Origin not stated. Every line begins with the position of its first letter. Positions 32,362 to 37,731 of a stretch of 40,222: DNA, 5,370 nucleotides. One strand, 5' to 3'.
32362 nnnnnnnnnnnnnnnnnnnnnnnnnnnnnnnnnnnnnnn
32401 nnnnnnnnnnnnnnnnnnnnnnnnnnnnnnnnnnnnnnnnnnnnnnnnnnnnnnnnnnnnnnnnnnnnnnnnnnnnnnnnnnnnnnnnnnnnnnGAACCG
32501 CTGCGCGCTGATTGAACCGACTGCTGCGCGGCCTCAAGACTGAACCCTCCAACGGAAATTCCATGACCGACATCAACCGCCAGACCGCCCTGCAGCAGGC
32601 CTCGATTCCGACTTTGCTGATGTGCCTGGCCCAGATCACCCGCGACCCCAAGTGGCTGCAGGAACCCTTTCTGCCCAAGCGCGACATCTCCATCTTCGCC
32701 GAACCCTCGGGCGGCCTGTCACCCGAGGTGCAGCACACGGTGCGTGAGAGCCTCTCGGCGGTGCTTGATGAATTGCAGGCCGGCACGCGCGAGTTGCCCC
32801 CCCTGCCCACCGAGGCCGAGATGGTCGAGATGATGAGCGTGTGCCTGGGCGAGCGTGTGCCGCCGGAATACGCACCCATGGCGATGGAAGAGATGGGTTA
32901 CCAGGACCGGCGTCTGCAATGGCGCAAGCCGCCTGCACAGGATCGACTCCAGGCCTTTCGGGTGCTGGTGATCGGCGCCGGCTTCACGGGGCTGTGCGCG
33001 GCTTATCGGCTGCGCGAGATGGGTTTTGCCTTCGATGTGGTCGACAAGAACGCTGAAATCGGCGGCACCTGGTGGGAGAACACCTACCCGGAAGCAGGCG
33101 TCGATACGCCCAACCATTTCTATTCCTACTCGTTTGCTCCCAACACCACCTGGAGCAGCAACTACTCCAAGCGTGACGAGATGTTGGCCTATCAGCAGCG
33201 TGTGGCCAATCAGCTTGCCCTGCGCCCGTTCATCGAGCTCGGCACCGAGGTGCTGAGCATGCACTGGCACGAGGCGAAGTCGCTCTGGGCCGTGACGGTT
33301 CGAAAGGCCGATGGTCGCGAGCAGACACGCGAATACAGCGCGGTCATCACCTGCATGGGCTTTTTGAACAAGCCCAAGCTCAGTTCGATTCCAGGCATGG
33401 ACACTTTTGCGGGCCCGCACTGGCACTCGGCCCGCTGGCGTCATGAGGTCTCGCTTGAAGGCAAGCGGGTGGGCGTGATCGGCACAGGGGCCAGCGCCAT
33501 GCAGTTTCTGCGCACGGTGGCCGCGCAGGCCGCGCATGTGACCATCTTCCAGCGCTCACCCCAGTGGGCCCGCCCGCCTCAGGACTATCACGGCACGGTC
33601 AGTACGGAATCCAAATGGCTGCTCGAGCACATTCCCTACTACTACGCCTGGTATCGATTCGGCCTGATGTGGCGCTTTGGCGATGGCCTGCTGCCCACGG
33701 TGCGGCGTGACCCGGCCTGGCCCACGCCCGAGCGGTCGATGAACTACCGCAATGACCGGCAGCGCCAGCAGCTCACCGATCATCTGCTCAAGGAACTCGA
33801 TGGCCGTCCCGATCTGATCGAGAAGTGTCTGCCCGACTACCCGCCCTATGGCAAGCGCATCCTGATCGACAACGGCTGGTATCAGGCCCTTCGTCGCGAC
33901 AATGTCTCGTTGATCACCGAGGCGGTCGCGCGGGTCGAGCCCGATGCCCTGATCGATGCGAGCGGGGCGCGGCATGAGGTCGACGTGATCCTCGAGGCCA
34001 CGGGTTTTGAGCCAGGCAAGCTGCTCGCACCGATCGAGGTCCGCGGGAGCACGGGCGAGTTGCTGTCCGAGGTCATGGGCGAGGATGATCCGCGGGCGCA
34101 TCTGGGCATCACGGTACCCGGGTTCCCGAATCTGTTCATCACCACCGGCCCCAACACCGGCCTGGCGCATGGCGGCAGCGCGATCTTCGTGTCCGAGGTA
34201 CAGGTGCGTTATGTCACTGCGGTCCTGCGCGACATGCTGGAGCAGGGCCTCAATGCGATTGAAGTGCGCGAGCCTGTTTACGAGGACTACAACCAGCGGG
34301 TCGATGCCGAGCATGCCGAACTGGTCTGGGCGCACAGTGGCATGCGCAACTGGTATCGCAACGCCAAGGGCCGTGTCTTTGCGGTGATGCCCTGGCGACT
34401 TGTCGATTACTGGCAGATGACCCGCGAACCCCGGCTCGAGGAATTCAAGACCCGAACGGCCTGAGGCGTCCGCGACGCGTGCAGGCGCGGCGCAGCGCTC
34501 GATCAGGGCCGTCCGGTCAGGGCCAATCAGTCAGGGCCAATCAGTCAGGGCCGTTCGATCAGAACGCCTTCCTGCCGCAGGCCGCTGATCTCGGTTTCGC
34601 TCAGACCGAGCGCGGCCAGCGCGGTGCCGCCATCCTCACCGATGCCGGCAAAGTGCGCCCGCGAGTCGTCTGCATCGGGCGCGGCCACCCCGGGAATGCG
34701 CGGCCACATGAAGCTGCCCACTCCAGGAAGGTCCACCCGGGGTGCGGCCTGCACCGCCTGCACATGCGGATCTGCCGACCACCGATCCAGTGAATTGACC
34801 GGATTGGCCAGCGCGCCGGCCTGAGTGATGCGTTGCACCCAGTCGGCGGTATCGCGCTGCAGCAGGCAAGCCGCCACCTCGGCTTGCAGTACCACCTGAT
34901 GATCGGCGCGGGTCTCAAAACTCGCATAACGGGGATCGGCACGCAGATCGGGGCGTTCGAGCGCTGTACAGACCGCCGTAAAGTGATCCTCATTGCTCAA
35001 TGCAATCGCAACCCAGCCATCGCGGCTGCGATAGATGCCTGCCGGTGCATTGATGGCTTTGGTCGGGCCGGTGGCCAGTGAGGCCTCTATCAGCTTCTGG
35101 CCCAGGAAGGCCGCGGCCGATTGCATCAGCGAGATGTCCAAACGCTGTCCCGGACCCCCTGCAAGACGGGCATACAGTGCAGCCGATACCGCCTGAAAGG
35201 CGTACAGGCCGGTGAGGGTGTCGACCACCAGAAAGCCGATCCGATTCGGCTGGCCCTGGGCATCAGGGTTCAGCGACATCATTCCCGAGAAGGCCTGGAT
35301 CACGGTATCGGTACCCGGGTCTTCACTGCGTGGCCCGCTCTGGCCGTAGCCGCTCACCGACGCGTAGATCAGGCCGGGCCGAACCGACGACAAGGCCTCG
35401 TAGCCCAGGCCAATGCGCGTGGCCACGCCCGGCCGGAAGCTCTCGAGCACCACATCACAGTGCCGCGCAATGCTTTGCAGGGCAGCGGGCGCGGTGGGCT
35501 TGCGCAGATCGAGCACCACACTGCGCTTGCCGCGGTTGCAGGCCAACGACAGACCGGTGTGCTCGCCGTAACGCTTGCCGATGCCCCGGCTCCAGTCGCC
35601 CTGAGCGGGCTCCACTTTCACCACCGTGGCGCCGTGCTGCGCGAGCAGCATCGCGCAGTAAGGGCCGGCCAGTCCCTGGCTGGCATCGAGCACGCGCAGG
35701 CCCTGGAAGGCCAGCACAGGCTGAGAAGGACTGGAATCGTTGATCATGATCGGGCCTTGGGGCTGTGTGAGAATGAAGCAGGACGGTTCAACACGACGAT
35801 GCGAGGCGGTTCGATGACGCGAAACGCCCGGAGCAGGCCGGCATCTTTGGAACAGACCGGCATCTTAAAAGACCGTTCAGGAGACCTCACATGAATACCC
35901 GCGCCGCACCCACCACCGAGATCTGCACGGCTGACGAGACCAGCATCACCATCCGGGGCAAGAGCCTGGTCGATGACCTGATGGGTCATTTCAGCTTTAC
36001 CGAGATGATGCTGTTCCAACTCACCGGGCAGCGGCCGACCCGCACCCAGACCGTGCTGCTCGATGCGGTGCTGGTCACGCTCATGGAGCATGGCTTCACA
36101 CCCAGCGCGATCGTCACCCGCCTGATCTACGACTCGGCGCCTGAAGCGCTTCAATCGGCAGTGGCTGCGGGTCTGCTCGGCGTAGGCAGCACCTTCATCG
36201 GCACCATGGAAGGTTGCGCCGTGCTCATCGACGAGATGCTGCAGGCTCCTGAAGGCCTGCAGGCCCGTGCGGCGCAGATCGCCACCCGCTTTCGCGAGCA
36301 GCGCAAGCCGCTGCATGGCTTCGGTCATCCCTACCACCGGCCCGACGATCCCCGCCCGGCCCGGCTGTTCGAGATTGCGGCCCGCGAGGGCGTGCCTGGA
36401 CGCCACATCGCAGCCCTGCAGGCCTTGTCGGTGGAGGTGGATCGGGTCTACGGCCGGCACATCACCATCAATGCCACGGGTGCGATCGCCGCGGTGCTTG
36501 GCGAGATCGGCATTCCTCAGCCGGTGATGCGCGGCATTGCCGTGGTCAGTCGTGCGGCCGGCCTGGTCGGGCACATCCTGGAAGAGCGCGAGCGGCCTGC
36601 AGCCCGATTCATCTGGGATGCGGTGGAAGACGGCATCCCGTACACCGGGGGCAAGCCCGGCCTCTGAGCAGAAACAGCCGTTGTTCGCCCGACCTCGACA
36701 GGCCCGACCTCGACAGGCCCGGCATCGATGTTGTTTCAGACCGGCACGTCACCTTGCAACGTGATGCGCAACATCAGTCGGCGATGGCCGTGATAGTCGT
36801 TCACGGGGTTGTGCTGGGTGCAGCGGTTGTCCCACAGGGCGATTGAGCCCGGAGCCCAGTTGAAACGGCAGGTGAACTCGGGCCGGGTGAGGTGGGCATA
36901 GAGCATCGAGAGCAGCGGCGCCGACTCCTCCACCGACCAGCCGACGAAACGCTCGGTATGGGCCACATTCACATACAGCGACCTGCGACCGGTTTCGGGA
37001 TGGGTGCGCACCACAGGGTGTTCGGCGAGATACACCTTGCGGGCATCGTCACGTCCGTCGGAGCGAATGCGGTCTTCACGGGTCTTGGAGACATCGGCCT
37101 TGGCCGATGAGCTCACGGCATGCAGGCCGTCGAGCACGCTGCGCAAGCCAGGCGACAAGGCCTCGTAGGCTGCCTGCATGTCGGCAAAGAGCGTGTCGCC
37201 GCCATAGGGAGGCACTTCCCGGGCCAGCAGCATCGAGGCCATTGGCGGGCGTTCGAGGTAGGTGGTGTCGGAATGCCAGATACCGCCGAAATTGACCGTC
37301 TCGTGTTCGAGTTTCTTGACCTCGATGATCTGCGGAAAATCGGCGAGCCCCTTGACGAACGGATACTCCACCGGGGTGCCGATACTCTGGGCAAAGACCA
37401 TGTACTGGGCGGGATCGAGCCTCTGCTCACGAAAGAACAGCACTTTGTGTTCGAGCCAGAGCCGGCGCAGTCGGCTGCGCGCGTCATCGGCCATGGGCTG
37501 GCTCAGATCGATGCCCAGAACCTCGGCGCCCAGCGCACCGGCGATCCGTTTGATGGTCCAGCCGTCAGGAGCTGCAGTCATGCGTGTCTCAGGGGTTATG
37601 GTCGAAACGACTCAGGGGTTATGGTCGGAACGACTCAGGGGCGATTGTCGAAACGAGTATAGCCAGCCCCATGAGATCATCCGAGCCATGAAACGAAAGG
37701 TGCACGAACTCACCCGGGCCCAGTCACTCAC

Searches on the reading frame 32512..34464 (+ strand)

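Call 62: search_protein_families(library=pfam, proteins=[window:32512-34464:+], max_evalue=0.0001)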
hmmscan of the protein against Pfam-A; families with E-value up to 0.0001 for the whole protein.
window:32512-34464:+ (650 aa): 8 families
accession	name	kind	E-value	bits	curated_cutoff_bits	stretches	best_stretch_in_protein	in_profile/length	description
PF00743.25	FMO-like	-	4e-20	72.2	22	1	150-352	3-218/532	Flavin-binding monooxygenase-like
PF13738.12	Pyr_redox_3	-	2.8e-15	56.8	30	1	152-371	1-218/305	Pyridine nucleotide-disulphide oxidoreductase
PF07992.20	Pyr_redox_2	-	5.2e-13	49.5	26.1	1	149-353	1-178/291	Pyridine nucleotide-disulphide oxidoreductase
PF13450.12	NAD_binding_8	-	2.8e-12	47.2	21.9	1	153-205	1-53/68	NAD(P)-binding Rossmann-like domain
PF01266.30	DAO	-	8.3e-09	35.9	27.9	1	150-191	1-43/353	FAD dependent oxidoreductase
PF13434.12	Lys_Orn_oxgnase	-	6.4e-08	32.5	21.3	1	215-348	88-221/339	L-lysine 6-monooxygenase/L-ornithine 5-monooxygenase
PF02826.25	2-Hacid_dh_C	-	8.2e-07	29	25.1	0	303-354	22-73/178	D-isomer specific 2-hydroxyacid dehydrogenase, NAD binding domain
PF00070.33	Pyr_redox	-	5.9e-06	27.2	22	0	150-184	1-35/82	Pyridine nucleotide-disulphide oxidoreductase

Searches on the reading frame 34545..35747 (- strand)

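Call 62: search_protein_families(library=pfam, proteins=[window:34545-35747:-], max_evalue=0.0001)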
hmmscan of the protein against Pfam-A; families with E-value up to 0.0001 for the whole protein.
window:34545-35747:- (400 aa): 1 family
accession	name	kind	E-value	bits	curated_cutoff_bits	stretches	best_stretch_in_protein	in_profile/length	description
PF02515.22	CoA_transf_3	-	2.6e-103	346.4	23.3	1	15-350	2-343/366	CoA-transferase family III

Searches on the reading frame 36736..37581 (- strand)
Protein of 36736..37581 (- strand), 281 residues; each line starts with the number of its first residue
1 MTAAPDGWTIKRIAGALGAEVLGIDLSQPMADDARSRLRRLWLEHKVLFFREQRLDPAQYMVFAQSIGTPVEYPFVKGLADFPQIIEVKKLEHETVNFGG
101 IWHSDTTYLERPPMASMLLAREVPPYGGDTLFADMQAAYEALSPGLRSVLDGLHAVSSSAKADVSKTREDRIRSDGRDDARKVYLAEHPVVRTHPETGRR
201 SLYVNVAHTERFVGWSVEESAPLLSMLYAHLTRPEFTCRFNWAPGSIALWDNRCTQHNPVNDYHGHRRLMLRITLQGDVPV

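Call 62: search_protein_families(library=pfam, proteins=[window:36736-37581:-], max_evalue=0.0001)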
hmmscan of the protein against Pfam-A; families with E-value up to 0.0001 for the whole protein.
window:36736-37581:- (281 aa): 1 family
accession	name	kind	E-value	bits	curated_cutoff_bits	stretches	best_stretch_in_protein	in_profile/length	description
PF02668.22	TauD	-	2.6e-69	234.5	27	1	10-274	2-267/267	Taurine catabolism dioxygenase TauD, TfdA family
